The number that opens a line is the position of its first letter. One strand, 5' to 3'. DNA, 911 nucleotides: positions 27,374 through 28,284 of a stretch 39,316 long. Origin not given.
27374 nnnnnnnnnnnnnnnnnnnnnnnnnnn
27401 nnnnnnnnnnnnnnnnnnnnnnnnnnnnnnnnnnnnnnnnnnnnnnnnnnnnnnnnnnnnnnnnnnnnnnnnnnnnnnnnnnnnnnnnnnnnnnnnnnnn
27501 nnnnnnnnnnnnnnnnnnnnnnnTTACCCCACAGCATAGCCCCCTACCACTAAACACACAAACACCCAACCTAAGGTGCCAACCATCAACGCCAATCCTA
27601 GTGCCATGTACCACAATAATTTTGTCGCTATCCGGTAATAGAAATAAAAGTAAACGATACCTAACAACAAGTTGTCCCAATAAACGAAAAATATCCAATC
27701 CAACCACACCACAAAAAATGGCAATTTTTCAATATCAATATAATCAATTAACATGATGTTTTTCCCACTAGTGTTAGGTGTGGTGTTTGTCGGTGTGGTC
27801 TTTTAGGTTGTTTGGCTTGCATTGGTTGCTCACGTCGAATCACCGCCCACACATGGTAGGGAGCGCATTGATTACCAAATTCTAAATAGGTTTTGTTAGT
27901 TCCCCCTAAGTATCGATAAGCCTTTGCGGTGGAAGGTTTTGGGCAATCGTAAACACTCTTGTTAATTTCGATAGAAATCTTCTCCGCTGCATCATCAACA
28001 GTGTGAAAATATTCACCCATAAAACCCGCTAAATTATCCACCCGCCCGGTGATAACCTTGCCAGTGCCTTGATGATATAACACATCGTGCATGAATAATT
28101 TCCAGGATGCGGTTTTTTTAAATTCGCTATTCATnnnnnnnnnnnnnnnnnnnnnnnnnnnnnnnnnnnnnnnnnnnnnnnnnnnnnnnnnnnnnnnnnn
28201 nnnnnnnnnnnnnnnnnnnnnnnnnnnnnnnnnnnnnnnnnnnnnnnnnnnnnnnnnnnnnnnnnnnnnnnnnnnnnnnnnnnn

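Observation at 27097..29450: Four-gene coupled accessory cassette (multi-TM 439 aa, 128 aa, 2-TM 76 aa, orphan receiver) at the P2 tin/old-equivalent position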

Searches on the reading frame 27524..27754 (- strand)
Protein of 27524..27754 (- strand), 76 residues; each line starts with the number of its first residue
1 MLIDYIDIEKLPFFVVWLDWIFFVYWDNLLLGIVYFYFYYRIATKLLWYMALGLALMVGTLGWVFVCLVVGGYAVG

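Call 4: search_protein_families(library=pfam, proteins=[window:27524-27754:-], max_evalue=0.1)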
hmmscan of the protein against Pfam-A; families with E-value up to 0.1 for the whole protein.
window:27524-27754:- (76 aa): 0 families

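Call 5: search_protein_families(library=phrogs, proteins=[window:27524-27754:-], max_evalue=0.01)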
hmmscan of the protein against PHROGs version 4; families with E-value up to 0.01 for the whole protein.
window:27524-27754:- (76 aa): 0 families

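Call 6: search_protein_families(library=padloc, proteins=[window:27524-27754:-], max_evalue=0.1)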
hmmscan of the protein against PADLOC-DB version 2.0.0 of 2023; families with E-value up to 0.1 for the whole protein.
window:27524-27754:- (76 aa): 0 families

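Call 61: search_protein_families(library=ncbifam, proteins=[window:27524-27754:-], max_evalue=0.01)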
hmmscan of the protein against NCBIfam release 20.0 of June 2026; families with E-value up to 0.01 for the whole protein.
window:27524-27754:- (76 aa): 0 families

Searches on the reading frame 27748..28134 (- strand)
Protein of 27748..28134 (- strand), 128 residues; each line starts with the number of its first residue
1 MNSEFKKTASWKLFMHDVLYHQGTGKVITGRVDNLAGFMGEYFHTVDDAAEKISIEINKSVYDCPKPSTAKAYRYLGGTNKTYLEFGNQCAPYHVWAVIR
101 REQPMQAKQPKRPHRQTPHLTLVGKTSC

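Call 4: search_protein_families(library=pfam, proteins=[window:27748-28134:-], max_evalue=0.1)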
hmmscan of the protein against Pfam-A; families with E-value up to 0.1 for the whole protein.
window:27748-28134:- (128 aa): 0 families

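Call 5: search_protein_families(library=phrogs, proteins=[window:27748-28134:-], max_evalue=0.01)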
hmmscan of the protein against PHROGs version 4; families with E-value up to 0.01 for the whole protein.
window:27748-28134:- (128 aa): 0 families

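Call 6: search_protein_families(library=padloc, proteins=[window:27748-28134:-], max_evalue=0.1)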
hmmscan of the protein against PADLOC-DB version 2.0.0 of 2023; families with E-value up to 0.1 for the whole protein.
window:27748-28134:- (128 aa): 0 families

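Call 60: find_encoding_contigs(protein=window:27748-28134:-, flank=6000, max_places=10)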
Protein window:27748-28134:- (128 aa): 9 contigs read that carry it; 5 places shown.
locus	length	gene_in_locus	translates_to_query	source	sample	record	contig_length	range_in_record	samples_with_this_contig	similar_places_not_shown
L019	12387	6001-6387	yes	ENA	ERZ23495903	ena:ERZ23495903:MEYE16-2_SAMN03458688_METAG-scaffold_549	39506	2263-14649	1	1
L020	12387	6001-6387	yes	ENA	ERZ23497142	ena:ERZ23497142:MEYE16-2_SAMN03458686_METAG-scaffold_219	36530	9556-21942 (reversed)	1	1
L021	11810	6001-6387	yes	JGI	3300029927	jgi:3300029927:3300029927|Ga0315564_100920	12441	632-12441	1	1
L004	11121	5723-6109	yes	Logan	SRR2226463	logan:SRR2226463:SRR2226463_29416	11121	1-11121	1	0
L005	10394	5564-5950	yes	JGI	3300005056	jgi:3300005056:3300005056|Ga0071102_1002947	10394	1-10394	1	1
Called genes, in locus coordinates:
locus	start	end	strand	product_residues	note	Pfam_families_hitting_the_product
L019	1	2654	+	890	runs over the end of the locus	-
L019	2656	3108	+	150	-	-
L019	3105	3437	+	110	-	-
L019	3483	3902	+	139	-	-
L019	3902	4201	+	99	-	PF12961:DUF3850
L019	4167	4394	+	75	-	-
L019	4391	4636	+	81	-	-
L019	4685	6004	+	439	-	-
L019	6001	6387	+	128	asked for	-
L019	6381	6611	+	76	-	-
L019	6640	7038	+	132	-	PF00072:Response_reg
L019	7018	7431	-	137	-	PF01381:HTH_3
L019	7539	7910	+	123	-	-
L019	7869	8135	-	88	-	PF04606:Ogr_Delta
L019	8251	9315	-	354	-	PF04860:Phage_portal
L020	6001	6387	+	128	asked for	-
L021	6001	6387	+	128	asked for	-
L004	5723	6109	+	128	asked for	-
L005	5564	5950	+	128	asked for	-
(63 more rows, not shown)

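Call 61: search_protein_families(library=ncbifam, proteins=[window:27748-28134:-], max_evalue=0.01)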
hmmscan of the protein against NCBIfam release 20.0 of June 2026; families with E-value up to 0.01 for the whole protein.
window:27748-28134:- (128 aa): 0 families

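Call 62: search_solved_structures(query=window:27748-28134:-, max_evalue=1)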
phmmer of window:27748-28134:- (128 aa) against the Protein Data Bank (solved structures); distinct sequences matched with E-value up to 1: 1.
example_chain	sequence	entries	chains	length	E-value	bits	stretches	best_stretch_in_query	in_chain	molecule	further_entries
1hja_I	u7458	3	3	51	0.76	13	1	63-91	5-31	OVOMUCOID INHIBITOR | Ovomucoid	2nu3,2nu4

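Call 95: find_related_loci(query=window:27748-28134:-, collection=metagenome_contigs, flank=6000)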
Query window:27748-28134:- (128 aa) in metagenome_contigs; peptide patterns used: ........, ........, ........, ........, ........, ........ (x = any residue, [..] = any of these).
216 stretches matched a pattern, but none encodes a relative of the query by tblastn (E <= 1e-3).
